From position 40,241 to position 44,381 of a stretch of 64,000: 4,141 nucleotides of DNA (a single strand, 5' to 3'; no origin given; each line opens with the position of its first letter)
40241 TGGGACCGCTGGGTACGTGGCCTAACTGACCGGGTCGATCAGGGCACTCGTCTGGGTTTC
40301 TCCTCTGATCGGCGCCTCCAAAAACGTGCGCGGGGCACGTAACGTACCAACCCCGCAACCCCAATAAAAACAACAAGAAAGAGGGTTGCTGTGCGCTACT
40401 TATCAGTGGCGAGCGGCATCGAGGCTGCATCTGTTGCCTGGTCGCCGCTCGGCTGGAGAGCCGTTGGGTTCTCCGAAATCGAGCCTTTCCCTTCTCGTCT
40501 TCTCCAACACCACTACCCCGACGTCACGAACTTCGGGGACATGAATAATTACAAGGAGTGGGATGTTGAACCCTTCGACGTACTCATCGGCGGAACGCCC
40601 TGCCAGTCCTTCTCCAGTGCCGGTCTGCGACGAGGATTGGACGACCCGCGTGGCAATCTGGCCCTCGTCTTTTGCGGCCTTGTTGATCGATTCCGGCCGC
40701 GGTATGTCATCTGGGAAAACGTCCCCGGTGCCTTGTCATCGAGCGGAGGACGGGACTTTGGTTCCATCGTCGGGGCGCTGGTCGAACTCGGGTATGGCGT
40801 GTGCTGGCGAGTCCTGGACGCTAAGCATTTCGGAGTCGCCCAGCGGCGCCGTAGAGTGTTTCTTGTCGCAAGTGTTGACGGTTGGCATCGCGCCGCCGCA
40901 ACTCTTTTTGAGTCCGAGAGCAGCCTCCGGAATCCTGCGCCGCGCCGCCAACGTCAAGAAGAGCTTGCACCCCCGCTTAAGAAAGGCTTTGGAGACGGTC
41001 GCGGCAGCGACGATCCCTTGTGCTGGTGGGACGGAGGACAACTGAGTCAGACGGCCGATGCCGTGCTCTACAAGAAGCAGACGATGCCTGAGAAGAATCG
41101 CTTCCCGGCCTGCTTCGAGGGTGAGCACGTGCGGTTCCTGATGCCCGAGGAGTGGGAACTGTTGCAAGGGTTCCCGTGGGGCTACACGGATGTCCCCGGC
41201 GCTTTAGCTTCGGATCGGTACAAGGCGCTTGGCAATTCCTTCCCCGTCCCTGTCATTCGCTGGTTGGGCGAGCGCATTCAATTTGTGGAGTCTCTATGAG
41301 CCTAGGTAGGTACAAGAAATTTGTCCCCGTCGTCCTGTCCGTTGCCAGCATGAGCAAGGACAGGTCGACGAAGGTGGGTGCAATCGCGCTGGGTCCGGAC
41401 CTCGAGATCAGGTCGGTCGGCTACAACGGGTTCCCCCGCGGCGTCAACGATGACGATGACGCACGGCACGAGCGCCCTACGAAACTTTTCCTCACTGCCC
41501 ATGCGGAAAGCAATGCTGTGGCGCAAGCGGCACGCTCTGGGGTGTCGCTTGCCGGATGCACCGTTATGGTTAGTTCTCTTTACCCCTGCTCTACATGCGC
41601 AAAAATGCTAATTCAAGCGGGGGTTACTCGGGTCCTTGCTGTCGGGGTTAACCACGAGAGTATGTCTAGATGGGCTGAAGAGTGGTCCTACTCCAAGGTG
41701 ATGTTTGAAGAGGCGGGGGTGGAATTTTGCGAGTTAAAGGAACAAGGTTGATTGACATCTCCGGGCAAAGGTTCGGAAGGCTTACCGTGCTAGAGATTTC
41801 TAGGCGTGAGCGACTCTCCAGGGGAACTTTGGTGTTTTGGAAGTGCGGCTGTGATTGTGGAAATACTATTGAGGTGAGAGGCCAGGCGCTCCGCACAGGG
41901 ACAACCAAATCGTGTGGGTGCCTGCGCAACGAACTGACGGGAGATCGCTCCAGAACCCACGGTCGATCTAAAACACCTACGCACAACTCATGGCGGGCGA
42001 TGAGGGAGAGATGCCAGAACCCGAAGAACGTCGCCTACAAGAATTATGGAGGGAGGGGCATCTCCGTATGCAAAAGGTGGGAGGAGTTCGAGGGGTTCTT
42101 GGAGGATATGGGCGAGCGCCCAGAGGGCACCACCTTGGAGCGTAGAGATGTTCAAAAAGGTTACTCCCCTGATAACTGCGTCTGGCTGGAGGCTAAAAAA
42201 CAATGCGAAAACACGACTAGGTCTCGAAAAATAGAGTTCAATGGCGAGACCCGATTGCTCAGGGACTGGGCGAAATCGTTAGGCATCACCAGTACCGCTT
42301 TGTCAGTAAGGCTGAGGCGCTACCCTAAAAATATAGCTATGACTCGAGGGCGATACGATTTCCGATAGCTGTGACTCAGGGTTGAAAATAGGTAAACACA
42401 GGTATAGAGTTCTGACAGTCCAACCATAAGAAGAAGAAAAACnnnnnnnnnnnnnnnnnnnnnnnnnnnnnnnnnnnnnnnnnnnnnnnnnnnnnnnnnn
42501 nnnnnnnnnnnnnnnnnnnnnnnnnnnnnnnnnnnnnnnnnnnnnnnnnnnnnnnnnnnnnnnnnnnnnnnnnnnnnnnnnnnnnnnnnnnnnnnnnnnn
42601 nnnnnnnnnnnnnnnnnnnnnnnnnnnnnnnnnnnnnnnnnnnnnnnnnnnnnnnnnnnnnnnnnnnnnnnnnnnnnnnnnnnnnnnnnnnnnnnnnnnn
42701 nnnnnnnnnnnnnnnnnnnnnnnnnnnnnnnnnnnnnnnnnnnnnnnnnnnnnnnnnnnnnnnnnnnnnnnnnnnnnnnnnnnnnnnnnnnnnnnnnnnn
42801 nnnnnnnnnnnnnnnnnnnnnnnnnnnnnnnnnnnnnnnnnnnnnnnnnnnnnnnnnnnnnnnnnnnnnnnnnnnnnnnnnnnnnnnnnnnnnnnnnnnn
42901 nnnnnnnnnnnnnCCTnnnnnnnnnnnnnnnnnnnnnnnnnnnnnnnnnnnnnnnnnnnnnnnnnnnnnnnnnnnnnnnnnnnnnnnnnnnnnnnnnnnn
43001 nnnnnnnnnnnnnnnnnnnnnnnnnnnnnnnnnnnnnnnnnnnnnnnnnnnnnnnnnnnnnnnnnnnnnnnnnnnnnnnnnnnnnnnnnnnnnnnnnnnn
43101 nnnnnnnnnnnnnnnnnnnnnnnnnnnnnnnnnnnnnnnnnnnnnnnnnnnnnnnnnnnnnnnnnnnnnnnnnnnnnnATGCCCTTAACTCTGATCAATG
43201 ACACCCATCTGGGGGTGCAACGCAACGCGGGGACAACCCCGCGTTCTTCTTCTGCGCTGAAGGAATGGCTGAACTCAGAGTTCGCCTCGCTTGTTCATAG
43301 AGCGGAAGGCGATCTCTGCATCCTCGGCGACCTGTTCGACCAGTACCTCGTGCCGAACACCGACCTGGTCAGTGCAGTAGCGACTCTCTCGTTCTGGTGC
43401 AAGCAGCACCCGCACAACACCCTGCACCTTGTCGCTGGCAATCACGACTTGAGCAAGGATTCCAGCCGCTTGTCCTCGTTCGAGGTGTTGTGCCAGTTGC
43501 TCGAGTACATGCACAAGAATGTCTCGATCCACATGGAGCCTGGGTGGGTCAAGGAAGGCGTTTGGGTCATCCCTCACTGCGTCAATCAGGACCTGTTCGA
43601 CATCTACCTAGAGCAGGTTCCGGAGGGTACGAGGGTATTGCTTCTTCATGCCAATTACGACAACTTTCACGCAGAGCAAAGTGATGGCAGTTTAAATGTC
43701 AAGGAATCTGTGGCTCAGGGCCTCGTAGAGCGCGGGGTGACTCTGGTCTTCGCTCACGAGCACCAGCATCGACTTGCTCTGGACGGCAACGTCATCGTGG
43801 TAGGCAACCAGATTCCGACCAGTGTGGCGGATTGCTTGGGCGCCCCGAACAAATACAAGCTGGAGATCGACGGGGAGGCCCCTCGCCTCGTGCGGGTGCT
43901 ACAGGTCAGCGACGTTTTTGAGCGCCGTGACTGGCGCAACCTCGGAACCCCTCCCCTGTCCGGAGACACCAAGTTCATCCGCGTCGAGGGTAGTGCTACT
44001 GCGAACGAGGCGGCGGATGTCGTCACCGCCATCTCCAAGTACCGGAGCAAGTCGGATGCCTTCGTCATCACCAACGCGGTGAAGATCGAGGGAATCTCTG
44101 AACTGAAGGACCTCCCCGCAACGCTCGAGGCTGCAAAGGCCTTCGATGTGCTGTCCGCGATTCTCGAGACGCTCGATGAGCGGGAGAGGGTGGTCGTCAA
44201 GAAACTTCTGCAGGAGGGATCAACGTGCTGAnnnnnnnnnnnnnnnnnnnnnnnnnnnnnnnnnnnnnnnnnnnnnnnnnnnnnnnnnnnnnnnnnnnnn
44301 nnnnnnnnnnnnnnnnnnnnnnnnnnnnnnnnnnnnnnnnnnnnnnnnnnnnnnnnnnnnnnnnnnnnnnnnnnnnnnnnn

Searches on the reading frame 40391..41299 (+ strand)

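Call 71: search_protein_families(library=phrogs, proteins=[window:40391-41299:+], max_evalue=0.00001)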
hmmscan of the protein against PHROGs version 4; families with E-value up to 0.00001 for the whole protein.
window:40391-41299:+ (302 aa): 8 families
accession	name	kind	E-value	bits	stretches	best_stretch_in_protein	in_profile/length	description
phrog_116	-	other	2e-77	262.2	1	1-296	208-489/779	DNA methyltransferase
phrog_363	-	other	6.7e-54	184.2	1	1-299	54-315/327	DNA methyltransferase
phrog_864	-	DNA, RNA and nucleotide metabolism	3.4e-38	132.7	1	13-193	653-854/1064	DNA primase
phrog_16528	-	other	1.9e-13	51.5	1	189-298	143-219/236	DNA methyltransferase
phrog_13621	-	unknown function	1.3e-09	39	1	241-298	48-110/121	-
phrog_26324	-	other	1.6e-09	39.1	1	230-297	133-204/210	DNA methyltransferase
phrog_16427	-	other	1.5e-08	35.6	1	244-297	114-169/235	DNA methyltransferase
phrog_23296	-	other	3.8e-08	34.1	1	275-302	33-60/68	DNA methyltransferase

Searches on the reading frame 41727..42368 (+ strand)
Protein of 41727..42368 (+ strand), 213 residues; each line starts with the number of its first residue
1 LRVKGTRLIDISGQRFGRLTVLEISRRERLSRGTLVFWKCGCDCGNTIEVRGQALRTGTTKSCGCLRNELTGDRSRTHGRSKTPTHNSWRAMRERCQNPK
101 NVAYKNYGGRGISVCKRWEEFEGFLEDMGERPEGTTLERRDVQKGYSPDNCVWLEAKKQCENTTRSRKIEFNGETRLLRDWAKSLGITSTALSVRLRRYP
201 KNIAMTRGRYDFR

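Call 71: search_protein_families(library=phrogs, proteins=[window:41727-42368:+], max_evalue=0.00001)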
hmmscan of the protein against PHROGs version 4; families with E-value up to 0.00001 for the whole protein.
window:41727-42368:+ (213 aa): 5 families
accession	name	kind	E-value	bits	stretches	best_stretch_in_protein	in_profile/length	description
phrog_374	-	DNA, RNA and nucleotide metabolism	1.7e-68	232.9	1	4-199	190-389/617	HNH endonuclease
phrog_3377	-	DNA, RNA and nucleotide metabolism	9.9e-47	160.3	1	75-198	4-129/196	HNH endonuclease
phrog_8790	-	DNA, RNA and nucleotide metabolism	6.8e-42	145.1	1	76-189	16-125/241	restriction endonuclease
phrog_2081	-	DNA, RNA and nucleotide metabolism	4.6e-31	109.4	1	46-171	59-203/433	HNH endonuclease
phrog_953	-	DNA, RNA and nucleotide metabolism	1.1e-17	65.5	1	76-157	215-299/420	HNH endonuclease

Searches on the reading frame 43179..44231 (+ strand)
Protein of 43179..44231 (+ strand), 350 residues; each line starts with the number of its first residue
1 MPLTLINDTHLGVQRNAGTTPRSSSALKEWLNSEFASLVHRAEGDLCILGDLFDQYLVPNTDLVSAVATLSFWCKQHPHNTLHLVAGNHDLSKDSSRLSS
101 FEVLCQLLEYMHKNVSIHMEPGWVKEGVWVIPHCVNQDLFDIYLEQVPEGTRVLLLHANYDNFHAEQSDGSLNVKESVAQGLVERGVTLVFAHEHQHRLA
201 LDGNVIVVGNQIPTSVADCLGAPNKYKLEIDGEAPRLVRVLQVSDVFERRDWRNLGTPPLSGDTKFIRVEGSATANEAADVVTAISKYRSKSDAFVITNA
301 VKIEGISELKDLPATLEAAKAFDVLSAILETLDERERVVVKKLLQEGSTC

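Call 8: search_protein_families(library=phrogs, proteins=[window:43179-44231:+], max_evalue=0.00001)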
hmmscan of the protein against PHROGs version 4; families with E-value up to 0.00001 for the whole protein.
window:43179-44231:+ (350 aa): 1 family
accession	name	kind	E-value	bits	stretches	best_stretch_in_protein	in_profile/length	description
phrog_100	-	DNA, RNA and nucleotide metabolism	7.1e-11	42.3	1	1-219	29-240/989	SbcD-like subunit of palindrome specific endonuclease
